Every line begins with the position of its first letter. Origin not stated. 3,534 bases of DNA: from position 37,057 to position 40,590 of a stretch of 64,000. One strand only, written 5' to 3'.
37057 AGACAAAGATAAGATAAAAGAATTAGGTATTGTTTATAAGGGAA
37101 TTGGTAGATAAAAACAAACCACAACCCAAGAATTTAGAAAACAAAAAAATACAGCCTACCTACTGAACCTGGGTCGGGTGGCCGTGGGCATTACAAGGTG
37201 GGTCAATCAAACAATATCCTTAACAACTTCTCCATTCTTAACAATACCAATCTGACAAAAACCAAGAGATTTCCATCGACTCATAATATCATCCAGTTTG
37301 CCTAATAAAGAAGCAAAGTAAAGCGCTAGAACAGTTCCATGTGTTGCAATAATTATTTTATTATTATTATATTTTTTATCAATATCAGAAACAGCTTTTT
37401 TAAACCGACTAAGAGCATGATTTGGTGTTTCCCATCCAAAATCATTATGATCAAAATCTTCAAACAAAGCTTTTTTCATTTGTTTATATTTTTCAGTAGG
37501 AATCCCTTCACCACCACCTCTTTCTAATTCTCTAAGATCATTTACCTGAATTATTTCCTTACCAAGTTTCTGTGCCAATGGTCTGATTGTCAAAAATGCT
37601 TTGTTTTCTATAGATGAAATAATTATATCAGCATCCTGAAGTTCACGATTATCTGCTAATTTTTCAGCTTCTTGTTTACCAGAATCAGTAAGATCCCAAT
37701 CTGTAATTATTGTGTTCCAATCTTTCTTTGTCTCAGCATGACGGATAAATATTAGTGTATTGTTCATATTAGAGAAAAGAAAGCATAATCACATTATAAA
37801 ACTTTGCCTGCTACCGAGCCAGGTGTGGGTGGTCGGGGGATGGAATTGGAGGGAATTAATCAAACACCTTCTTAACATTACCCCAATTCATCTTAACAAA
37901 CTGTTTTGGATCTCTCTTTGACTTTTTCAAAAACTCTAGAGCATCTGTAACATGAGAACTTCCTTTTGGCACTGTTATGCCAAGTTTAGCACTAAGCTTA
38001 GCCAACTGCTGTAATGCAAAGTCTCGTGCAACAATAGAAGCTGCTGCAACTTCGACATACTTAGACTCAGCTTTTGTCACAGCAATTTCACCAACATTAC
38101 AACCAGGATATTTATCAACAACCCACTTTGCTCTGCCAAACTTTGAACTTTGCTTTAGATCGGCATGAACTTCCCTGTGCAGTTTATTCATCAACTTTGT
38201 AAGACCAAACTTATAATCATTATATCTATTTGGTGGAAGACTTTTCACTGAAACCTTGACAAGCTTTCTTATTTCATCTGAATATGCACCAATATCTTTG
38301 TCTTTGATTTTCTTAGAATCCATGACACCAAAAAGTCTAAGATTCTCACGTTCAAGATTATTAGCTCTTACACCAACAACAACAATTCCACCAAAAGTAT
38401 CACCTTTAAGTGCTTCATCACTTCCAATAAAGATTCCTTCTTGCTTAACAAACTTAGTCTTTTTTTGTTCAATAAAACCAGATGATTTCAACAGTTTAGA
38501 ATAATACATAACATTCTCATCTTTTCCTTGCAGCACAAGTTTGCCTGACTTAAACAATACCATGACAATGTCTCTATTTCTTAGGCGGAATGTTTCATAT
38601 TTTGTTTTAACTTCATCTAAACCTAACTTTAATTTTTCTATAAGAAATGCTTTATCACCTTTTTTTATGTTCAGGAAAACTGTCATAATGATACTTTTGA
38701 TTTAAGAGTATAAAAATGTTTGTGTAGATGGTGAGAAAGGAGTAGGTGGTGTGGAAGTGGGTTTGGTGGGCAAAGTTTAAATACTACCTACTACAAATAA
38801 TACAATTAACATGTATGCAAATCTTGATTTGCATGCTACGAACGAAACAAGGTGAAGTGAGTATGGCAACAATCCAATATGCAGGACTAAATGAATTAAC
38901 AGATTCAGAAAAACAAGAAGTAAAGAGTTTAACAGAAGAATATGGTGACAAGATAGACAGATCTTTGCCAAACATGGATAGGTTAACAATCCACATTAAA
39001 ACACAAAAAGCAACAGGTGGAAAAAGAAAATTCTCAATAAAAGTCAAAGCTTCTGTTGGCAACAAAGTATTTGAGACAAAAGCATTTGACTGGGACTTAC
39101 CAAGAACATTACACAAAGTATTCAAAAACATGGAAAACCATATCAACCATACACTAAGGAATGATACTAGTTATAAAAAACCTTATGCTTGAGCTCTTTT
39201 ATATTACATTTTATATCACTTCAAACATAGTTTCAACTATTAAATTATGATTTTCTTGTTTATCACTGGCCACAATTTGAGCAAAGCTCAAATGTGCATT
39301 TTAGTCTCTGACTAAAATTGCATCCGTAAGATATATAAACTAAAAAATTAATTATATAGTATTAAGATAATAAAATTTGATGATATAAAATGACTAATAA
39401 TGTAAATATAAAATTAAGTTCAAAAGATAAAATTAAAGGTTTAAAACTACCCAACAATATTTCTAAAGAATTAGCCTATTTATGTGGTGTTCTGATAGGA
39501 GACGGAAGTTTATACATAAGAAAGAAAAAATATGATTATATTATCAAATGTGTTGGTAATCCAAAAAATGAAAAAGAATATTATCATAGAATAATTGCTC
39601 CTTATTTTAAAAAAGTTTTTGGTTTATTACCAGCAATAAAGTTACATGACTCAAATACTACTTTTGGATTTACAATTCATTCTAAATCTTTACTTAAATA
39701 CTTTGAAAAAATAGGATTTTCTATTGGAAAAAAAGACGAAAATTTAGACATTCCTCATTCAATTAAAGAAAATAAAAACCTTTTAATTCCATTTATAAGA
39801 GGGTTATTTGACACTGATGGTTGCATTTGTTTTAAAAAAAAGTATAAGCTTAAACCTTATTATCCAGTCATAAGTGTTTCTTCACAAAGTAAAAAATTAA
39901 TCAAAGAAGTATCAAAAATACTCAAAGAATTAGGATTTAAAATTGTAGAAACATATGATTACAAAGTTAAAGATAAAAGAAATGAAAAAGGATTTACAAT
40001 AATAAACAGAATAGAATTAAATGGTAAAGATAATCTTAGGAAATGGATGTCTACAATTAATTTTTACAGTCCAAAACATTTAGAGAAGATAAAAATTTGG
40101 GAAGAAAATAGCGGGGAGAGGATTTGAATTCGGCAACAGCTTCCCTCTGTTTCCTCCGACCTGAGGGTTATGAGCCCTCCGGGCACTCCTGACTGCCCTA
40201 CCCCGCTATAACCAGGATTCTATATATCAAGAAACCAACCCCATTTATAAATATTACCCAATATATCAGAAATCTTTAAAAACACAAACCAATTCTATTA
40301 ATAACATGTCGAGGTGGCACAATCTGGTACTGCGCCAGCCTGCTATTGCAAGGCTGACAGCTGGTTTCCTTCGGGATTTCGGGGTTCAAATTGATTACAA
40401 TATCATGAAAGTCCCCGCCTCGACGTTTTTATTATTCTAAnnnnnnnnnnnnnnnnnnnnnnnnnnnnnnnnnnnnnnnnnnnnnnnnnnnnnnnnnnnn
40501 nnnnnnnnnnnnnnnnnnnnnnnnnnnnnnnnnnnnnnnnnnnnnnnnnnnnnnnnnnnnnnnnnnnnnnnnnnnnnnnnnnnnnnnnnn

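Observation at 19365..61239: Strand-polarised dispersed G-tract element with G-quadruplex-like architecture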

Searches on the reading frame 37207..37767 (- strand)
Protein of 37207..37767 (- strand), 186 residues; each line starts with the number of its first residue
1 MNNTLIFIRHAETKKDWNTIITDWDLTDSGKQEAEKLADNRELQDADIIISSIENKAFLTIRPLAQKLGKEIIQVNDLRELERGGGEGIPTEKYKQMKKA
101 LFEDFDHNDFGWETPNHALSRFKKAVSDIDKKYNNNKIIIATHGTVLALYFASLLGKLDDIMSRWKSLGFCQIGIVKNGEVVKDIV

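Call 12: search_protein_families(library=pfam, proteins=[window:37207-37767:-], max_evalue=0.001)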
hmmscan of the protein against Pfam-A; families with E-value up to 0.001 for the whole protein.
window:37207-37767:- (186 aa): 2 families
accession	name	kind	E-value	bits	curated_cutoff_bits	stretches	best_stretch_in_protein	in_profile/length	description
PF00300.27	His_Phos_1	-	2.3e-24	86.6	21.7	1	5-166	1-170/194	Histidine phosphatase superfamily (branch 1)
PF09716.15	ETRAMP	-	0.00046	20.6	29.1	1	115-156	30-72/81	Malarial early transcribed membrane protein (ETRAMP)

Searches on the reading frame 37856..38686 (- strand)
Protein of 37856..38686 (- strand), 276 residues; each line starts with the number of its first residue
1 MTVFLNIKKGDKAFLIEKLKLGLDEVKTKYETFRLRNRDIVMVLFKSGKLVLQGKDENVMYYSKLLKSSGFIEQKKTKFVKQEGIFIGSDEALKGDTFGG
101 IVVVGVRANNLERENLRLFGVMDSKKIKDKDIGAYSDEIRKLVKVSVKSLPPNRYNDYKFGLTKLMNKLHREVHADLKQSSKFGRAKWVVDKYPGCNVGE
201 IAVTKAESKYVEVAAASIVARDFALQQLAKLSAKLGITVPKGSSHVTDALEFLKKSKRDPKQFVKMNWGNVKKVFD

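Call 12: search_protein_families(library=pfam, proteins=[window:37856-38686:-], max_evalue=0.001)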
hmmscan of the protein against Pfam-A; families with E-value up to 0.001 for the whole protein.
window:37856-38686:- (276 aa): 1 family
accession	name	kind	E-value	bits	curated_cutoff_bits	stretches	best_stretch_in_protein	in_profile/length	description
PF01351.25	RNase_HII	-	9.6e-21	75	25.8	1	87-271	1-199/199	Ribonuclease HII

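Call 28: find_homologous_proteins(query=window:37856-38686:-, max_evalue=1e-20)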
Query window:37856-38686:- (276 aa): 568 proteins with E <= 1e-20 among 2233 candidates; the best 120 are listed.
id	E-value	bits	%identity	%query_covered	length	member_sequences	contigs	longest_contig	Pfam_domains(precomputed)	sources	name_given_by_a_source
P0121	3.1e-173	593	100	100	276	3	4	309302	PF01351.26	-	-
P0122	2.4e-151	521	87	100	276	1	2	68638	PF01351.26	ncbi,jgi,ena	-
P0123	8.8e-147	506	85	100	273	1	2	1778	PF01351.26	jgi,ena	-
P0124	3.3e-146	504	85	100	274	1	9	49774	PF01351.26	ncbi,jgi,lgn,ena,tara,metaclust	tara:strand:+ start:104 stop:928 length:825 start_codon:yes stop_codon:yes gene_type:complete|metacl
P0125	2.1e-142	492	84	100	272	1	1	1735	PF01351.26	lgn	-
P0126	2.4e-134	465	78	100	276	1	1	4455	PF01351.26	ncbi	-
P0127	7.6e-90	319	60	100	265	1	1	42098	PF01351.26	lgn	-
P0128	9.0e-87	309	57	100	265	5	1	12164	PF01351.26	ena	-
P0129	4.1e-85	304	60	99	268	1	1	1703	PF01351.26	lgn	-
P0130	5.8e-85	303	58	99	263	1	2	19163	PF01351.26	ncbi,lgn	-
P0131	3.6e-84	301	55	100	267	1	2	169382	PF01351.26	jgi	jgi:ribonuclease HIII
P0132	8.1e-82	293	55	100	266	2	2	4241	PF01351.26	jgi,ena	jgi:ribonuclease HIII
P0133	1.4e-76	276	55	100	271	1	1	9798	PF01351.26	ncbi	-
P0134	5.7e-72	261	52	100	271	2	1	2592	PF01351.26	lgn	-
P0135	1.7e-70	256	51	100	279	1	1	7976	PF01351.26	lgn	-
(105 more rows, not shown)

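Call 29: find_encoding_contigs(protein=P0122, flank=10000, max_places=1)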
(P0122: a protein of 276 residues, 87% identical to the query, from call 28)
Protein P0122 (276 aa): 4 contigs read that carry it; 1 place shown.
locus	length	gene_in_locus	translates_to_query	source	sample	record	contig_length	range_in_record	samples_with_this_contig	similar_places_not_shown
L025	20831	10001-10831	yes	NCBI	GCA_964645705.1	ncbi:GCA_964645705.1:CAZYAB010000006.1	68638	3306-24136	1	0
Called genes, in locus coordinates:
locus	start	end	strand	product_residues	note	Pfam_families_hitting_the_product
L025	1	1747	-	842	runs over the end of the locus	-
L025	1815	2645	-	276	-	-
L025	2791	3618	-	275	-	-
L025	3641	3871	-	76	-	-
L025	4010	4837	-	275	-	-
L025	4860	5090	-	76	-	-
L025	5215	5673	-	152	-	-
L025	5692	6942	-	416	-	-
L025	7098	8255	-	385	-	-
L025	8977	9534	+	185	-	-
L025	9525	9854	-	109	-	-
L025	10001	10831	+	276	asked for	PF01351:RNase_HII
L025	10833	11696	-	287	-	-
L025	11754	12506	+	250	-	PF01978:TrmB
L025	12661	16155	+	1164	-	PF02463:SMC_N, PF13175:AAA_15, PF13304:AAA_21 (weak), PF13476:AAA_23, PF06470:SMC_hinge, PF24161:CCDC39 (weak), PF13304:AAA_21 (weak)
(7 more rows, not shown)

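Call 30: find_encoding_contigs(protein=P0124, flank=10000, max_places=1)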
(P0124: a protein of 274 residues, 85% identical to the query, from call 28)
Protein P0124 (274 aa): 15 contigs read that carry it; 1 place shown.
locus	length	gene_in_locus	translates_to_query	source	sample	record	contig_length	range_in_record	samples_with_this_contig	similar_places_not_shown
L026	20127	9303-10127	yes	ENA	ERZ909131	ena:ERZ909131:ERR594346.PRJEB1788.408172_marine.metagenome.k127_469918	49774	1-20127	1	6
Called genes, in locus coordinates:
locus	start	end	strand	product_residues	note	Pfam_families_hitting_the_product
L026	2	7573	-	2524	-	?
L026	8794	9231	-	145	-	-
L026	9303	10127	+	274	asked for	PF01351:RNase_HII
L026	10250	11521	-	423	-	PF02558:ApbA (weak), PF03446:NAD_binding_2, PF03721:UDPG_MGDP_dh_N, PF00984:UDPG_MGDP_dh, PF03720:UDPG_MGDP_dh_C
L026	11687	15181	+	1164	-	PF02463:SMC_N, PF13304:AAA_21 (weak), PF13476:AAA_23, PF02463:SMC_N, PF06470:SMC_hinge, PF13304:AAA_21 (weak)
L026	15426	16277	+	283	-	PF07136:DUF1385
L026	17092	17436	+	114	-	PF14528:LAGLIDADG_3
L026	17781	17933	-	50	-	PF18930:DUF5679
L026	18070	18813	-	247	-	PF00705:PCNA_N, PF02747:PCNA_C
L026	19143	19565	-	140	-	-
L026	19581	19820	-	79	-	-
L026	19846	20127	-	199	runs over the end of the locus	-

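Call 31: find_encoding_contigs(protein=P0127, flank=10000, max_places=1)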
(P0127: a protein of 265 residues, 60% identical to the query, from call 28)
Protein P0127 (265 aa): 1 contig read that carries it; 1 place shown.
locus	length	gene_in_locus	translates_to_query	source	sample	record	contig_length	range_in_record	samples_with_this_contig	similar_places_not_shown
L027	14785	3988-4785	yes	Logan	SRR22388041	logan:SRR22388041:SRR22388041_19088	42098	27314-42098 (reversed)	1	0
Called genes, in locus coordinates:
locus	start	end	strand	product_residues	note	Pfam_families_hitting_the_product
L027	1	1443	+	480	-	?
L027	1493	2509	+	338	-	PF01966:HD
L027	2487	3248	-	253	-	PF19891:DUF6364 (faint), PF00483:NTP_transferase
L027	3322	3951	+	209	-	PF07737:ATLF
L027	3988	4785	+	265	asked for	PF01351:RNase_HII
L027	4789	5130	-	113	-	-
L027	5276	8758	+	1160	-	PF02463:SMC_N, PF13304:AAA_21 (faint), PF13476:AAA_23, PF06470:SMC_hinge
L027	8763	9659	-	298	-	PF02655:ATP-grasp_3, PF08443:RimK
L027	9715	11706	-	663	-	PF05763:DUF835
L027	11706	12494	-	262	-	PF05763:DUF835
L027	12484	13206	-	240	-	PF05763:DUF835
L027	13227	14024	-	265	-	PF06745:ATPase, PF23442:DUF7125 (faint)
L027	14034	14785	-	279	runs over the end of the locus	-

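Call 71: find_encoding_contigs(protein=P0126, flank=10000, max_places=1)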
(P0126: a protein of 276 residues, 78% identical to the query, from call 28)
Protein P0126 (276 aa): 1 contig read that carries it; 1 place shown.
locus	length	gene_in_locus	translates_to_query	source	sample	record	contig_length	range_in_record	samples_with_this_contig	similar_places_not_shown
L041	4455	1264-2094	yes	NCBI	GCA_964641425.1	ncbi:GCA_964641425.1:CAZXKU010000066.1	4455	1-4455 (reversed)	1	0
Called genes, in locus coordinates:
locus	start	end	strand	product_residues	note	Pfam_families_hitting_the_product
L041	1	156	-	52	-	?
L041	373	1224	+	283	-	-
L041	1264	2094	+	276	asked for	PF01351:RNase_HII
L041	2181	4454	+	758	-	?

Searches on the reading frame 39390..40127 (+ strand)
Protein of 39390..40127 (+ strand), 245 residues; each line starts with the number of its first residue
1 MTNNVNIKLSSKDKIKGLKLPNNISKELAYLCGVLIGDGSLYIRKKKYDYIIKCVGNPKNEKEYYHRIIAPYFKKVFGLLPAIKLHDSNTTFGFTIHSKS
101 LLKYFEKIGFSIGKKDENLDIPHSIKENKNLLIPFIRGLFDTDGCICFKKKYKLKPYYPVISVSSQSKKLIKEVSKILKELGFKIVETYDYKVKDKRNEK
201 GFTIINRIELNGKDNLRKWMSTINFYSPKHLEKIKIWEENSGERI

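Call 13: search_protein_families(library=pfam, proteins=[window:39390-40127:+], max_evalue=0.001)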
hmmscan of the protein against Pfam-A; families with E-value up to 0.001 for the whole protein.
window:39390-40127:+ (245 aa): 2 families
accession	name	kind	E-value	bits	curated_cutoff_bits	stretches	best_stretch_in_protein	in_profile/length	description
PF14528.11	LAGLIDADG_3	-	8.1e-13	48.9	22.5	1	135-222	6-80/82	LAGLIDADG-like domain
PF05204.19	Hom_end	-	0.00043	20.8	21.1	0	127-221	9-95/110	Homing endonuclease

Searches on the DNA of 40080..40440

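Call 79: search_rna_families(source=window, start=40080, end=40440, threshold=evalue, max_evalue=1)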
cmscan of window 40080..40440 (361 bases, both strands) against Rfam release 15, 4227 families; matches with E-value up to 1: 0.
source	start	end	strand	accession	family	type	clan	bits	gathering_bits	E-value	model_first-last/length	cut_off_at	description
